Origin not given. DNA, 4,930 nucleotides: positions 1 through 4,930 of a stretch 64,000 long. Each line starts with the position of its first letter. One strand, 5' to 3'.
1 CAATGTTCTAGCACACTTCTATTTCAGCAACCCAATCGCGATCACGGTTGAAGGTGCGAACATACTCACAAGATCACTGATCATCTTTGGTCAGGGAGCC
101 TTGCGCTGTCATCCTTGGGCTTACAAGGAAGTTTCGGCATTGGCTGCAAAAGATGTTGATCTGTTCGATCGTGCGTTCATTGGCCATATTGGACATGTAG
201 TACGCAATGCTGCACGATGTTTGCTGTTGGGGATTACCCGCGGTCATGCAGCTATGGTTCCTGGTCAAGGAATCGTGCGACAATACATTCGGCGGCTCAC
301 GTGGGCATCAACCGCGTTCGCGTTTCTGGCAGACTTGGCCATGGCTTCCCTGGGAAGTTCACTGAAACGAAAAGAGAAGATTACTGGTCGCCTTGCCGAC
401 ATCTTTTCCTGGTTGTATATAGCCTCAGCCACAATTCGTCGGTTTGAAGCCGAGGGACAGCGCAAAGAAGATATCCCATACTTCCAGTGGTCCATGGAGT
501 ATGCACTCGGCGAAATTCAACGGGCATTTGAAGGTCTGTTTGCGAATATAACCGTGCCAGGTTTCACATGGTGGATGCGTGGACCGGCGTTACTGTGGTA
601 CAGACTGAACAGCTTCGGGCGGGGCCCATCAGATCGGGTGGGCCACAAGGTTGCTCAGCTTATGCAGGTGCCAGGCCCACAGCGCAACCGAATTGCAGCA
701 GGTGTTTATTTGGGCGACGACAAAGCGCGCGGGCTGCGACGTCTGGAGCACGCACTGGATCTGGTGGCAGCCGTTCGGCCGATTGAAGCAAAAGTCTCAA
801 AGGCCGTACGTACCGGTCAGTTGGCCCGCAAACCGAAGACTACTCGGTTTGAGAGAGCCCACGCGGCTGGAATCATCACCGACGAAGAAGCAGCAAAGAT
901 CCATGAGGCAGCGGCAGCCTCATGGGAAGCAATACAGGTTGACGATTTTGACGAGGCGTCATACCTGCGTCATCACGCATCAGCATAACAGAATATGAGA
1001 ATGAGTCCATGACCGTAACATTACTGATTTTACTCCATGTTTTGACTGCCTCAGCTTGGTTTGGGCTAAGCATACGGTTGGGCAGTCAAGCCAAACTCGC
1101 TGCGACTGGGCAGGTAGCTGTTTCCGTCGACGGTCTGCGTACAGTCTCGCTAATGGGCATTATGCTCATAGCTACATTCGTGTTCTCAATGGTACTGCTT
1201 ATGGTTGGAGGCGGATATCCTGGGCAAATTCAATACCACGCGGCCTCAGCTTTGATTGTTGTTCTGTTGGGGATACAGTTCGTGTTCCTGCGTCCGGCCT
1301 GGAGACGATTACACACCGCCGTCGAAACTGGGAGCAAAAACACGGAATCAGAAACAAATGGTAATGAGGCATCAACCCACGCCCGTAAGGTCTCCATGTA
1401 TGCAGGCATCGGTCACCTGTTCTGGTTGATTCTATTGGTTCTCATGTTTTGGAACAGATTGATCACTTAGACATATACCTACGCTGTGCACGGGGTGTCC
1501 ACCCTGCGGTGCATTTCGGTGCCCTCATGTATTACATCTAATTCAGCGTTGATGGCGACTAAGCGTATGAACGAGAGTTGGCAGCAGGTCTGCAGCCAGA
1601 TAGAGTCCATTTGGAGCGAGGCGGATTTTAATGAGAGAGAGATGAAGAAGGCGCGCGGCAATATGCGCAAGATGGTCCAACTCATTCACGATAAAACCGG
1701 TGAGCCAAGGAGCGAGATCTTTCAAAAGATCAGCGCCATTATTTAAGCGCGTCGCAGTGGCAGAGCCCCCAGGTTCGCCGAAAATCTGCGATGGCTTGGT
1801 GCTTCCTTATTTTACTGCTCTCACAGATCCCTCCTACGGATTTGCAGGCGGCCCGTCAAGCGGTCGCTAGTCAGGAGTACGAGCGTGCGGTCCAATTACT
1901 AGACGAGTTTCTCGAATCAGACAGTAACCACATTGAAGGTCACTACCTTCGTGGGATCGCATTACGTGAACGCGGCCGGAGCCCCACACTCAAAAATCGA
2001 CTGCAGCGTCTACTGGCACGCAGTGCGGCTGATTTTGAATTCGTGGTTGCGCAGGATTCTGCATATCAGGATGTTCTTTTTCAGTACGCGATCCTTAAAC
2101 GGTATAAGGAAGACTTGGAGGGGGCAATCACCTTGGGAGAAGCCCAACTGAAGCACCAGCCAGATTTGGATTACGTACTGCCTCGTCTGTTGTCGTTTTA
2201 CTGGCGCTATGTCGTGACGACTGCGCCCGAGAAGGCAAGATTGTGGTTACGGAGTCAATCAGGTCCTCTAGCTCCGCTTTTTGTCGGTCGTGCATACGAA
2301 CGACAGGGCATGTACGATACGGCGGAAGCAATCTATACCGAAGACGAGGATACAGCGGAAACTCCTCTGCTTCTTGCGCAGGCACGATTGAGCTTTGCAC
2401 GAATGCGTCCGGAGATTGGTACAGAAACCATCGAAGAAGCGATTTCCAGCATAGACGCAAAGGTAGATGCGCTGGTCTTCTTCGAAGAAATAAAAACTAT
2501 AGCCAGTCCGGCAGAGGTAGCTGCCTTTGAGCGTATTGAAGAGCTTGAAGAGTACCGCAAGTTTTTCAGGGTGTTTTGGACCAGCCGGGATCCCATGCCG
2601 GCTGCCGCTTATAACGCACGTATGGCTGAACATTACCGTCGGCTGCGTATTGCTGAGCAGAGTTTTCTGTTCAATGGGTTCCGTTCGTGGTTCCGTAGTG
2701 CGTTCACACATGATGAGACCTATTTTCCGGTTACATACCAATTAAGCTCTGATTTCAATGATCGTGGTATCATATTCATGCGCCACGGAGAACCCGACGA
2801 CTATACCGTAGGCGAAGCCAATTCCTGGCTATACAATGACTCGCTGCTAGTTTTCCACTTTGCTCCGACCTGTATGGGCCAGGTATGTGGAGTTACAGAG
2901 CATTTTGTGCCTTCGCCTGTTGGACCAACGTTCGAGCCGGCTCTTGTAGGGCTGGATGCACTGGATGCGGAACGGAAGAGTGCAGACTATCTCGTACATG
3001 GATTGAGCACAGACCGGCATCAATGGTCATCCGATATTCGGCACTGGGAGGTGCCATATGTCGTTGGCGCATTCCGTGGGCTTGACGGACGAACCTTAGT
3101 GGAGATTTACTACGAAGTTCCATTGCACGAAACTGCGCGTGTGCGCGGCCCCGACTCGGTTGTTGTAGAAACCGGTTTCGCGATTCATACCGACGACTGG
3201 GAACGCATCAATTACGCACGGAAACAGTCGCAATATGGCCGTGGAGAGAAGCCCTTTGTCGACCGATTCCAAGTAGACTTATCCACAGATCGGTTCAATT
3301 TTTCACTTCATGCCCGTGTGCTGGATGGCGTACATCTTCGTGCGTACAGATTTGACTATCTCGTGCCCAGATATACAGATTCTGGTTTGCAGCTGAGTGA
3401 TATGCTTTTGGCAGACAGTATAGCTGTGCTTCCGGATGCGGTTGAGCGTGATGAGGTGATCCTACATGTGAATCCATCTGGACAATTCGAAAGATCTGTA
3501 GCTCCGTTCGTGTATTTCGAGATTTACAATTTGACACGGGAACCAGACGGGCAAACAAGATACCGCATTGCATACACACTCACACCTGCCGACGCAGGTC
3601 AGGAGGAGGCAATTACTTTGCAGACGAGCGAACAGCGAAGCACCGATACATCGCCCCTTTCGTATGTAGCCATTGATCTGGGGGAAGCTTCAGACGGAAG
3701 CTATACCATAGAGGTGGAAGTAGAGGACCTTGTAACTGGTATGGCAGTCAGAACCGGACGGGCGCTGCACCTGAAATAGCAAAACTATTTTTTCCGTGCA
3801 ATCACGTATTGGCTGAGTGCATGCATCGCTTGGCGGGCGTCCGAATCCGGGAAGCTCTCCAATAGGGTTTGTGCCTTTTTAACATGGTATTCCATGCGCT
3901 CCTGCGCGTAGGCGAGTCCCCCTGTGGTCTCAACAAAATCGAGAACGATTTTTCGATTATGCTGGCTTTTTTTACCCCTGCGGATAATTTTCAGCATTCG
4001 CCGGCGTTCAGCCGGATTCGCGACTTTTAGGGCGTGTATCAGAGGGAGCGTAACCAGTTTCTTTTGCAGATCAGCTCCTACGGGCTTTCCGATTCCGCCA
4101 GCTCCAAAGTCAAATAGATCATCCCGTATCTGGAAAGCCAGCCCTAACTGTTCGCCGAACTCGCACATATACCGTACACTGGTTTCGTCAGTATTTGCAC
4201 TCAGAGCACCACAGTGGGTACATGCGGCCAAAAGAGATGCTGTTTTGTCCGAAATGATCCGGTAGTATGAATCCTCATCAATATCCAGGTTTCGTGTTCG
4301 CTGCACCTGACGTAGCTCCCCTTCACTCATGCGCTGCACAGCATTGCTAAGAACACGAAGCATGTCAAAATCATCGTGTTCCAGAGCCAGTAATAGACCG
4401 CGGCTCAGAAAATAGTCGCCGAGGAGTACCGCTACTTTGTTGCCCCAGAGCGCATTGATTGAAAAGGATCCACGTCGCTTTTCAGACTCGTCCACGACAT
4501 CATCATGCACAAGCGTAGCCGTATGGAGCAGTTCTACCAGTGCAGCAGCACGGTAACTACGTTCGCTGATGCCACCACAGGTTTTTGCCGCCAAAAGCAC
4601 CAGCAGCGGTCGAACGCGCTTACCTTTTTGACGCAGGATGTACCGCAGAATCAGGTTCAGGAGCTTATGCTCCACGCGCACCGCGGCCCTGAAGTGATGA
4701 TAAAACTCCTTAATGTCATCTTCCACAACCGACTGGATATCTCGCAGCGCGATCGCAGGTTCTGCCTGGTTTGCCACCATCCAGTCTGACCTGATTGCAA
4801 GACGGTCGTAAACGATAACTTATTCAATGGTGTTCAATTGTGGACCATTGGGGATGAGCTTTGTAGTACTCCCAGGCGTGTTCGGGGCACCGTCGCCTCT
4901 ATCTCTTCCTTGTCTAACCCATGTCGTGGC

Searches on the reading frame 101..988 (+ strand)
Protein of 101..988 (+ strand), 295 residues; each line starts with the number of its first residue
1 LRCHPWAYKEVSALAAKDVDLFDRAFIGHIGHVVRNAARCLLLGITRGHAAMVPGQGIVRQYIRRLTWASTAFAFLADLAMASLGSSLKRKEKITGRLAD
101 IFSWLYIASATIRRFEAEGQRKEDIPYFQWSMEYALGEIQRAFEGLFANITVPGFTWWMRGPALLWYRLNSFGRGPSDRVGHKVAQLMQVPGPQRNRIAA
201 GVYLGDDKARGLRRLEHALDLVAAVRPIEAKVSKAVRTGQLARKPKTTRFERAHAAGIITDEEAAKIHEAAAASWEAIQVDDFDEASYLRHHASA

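Call 18: search_protein_families(library=pfam, proteins=[window:101-988:+], max_evalue=0.001)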
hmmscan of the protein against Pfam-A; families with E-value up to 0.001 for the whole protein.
window:101-988:+ (295 aa): 1 family
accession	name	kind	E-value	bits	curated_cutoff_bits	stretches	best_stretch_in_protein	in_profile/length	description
PF09317.16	ACDH_C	-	2e-96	323.4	25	1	1-283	1-284/284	Acyl-CoA dehydrogenase, C-terminal, bacterial type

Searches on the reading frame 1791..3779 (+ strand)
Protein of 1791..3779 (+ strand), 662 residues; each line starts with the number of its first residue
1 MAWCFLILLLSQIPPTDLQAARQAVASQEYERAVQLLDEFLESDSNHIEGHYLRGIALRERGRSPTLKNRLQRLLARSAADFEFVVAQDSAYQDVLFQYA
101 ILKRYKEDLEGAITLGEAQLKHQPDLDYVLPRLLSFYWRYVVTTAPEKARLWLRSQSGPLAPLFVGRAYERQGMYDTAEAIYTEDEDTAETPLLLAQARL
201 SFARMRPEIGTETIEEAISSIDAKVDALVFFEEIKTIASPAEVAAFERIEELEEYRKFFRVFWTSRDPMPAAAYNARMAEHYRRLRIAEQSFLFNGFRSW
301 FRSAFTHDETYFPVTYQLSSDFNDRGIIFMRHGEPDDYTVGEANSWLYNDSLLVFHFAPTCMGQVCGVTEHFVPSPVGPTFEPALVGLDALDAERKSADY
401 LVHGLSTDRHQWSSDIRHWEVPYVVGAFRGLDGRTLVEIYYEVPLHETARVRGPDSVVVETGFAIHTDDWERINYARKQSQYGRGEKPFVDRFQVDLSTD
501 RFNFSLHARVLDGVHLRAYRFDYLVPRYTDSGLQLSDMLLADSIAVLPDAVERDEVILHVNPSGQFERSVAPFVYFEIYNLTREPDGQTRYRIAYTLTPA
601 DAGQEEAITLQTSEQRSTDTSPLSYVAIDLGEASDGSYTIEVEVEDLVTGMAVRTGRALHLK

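Call 18: search_protein_families(library=pfam, proteins=[window:1791-3779:+], max_evalue=0.001)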
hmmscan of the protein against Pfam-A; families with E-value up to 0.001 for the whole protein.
window:1791-3779:+ (662 aa): 1 family
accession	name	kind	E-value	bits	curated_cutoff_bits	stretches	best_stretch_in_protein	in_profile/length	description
PF13176.12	TPR_7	-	0.00075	19.9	27.9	0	165-184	5-24/36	Tetratricopeptide repeat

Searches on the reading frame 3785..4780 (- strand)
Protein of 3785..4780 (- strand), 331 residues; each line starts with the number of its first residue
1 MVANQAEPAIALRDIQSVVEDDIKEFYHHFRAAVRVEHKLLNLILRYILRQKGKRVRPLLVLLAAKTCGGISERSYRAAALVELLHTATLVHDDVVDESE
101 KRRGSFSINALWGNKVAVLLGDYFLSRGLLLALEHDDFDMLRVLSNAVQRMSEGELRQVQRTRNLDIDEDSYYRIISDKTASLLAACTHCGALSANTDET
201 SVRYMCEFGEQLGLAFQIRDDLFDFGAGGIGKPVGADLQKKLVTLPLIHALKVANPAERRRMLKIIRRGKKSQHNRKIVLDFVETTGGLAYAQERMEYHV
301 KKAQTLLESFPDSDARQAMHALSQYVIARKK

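Call 18: search_protein_families(library=pfam, proteins=[window:3785-4780:-], max_evalue=0.001)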
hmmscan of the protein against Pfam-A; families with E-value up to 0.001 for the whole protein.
window:3785-4780:- (331 aa): 1 family
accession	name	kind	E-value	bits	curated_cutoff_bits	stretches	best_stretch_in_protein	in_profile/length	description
PF00348.22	polyprenyl_synt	-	7.9e-67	225.5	27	1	39-277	2-245/251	Polyprenyl synthetase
